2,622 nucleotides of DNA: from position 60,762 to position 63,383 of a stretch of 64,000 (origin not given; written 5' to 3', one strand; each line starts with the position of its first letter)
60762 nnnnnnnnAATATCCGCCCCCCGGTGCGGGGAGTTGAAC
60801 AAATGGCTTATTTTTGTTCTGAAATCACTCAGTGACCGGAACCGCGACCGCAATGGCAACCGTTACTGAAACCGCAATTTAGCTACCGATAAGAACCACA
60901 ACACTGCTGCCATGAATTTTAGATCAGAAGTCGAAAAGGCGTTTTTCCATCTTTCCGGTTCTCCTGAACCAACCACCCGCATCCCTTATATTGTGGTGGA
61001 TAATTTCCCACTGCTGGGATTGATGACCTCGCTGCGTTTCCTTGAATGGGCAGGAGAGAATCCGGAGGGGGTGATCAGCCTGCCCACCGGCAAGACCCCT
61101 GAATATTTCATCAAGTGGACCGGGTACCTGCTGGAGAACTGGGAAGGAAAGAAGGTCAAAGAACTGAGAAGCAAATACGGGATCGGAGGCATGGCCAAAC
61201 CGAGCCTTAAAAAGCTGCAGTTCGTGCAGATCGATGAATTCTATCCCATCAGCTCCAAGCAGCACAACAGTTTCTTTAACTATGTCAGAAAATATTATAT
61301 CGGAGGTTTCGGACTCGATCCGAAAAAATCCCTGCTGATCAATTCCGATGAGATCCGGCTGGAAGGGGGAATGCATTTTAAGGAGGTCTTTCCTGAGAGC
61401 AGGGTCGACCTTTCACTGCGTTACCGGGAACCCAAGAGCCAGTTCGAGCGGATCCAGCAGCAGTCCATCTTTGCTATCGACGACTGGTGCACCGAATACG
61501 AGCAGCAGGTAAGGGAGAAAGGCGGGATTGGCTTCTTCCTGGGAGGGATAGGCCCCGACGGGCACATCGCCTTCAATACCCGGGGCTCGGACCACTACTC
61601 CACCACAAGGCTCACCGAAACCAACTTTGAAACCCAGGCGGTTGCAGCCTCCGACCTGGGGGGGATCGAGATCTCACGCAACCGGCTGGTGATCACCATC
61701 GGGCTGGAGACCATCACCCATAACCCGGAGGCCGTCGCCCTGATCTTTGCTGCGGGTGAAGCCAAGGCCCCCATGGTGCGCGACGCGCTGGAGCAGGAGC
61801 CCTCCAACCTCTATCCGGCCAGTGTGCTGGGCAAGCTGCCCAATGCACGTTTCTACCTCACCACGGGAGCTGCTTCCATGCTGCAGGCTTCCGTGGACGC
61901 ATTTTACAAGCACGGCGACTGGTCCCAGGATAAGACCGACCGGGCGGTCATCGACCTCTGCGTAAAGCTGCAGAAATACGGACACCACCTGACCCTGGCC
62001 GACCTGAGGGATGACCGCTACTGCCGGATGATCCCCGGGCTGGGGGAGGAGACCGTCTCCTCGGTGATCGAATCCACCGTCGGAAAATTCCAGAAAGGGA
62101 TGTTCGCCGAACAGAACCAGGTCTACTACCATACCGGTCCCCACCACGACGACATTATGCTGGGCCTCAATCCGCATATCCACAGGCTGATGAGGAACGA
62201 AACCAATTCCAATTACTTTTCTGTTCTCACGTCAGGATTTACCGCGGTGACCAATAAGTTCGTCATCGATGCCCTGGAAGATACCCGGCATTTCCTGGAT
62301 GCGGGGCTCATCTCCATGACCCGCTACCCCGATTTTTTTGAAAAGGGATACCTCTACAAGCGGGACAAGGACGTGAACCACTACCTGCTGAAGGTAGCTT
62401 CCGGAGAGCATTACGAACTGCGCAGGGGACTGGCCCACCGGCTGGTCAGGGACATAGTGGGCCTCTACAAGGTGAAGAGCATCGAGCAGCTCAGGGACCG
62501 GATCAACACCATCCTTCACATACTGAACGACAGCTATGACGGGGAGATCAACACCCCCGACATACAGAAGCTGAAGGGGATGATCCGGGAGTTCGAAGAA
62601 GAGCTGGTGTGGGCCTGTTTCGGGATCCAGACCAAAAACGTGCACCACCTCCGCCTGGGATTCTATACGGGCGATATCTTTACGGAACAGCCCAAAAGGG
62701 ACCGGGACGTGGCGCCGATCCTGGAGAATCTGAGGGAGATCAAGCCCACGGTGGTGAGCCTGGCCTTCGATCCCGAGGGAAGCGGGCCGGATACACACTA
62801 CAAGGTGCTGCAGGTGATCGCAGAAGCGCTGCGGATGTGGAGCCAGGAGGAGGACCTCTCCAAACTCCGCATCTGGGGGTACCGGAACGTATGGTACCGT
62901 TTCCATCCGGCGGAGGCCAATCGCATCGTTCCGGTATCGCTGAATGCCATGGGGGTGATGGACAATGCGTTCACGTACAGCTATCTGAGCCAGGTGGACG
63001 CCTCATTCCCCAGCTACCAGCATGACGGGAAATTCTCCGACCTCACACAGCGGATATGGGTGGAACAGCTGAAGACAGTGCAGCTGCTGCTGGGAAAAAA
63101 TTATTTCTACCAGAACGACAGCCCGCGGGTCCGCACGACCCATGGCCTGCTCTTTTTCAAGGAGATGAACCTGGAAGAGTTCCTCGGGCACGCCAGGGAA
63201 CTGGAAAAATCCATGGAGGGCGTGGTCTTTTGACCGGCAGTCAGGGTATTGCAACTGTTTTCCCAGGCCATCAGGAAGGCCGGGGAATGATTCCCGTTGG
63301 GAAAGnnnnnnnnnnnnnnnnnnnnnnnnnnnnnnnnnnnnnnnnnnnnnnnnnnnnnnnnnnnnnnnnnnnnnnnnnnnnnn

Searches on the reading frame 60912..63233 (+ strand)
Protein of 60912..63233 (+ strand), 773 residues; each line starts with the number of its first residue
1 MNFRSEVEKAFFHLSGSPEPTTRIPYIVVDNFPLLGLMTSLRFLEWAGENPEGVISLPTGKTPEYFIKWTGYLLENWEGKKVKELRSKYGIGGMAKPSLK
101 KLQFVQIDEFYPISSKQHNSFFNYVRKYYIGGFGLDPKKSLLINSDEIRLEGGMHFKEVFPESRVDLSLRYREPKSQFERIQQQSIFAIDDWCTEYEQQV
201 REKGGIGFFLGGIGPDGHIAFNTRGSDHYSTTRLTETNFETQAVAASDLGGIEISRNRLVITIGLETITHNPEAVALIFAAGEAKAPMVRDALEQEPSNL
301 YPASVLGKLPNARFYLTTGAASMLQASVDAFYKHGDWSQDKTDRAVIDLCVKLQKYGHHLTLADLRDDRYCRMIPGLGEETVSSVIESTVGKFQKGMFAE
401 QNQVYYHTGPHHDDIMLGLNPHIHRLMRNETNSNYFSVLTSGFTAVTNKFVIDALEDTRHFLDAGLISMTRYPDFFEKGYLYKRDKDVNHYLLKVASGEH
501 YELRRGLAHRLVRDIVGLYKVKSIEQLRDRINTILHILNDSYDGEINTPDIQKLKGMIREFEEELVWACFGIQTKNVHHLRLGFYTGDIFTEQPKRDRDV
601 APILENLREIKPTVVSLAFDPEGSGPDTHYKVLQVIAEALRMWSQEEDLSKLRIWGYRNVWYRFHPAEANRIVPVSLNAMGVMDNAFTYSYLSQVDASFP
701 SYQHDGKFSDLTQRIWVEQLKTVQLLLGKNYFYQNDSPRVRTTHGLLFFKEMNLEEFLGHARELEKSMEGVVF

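Call 3: search_protein_families(library=pfam, proteins=[window:60912-63233:+], max_evalue=0.01)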
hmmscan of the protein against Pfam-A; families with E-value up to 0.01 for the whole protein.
window:60912-63233:+ (773 aa): 2 families
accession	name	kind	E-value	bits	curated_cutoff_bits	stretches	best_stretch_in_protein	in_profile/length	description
PF01182.26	Glucosamine_iso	-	7.7e-05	23.1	27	1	174-306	92-216/225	Glucosamine-6-phosphate isomerases/6-phosphogluconolactonase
PF02585.22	PIG-L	-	0.0082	17.1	28.2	0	534-638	29-127/129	GlcNAc-PI de-N-acetylase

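Call 4: search_protein_families(library=ncbifam, proteins=[window:60912-63233:+], max_evalue=0.01)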
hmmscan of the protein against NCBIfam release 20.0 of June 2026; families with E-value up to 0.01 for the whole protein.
window:60912-63233:+ (773 aa): 7 families
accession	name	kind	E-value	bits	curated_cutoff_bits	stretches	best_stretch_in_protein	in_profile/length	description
NF002557.0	PRK02122.1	subfamily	2.6e-57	194.4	384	2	188-379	142-331/653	glucosamine-6-phosphate deaminase-like protein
TIGR00502.1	nagB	equivalog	2.4e-22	79.5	236.9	1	188-325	113-248/259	glucosamine-6-phosphate deaminase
NF001684.0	PRK00443.1-4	subfamily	1e-20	74.3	326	1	189-335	109-250/260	glucosamine-6-phosphate deaminase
NF001685.0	PRK00443.1-5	equivalog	7.7e-13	48.3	513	1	188-311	113-234/266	glucosamine-6-phosphate deaminase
NF009022.0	PRK12358.1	equivalog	2e-11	43.9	247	1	181-325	93-238/239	glucosamine-6-phosphate deaminase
NF007291.0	PRK09762.1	equivalog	4.2e-08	33.1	271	1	192-311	114-228/236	galactosamine-6-phosphate isomerase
NF001682.0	PRK00443.1-1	equivalog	4e-07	29.7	528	1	190-323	104-233/262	glucosamine-6-phosphate deaminase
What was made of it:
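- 59486..63233 (+): Context, not core: Tat-signal PF12876 'sugar-binding cellulase-like' protein (59486-60769) and NagB/LmbE-like 773-aa protein (60912-63233), directly downstream on the same strand. Calls 3, 4.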
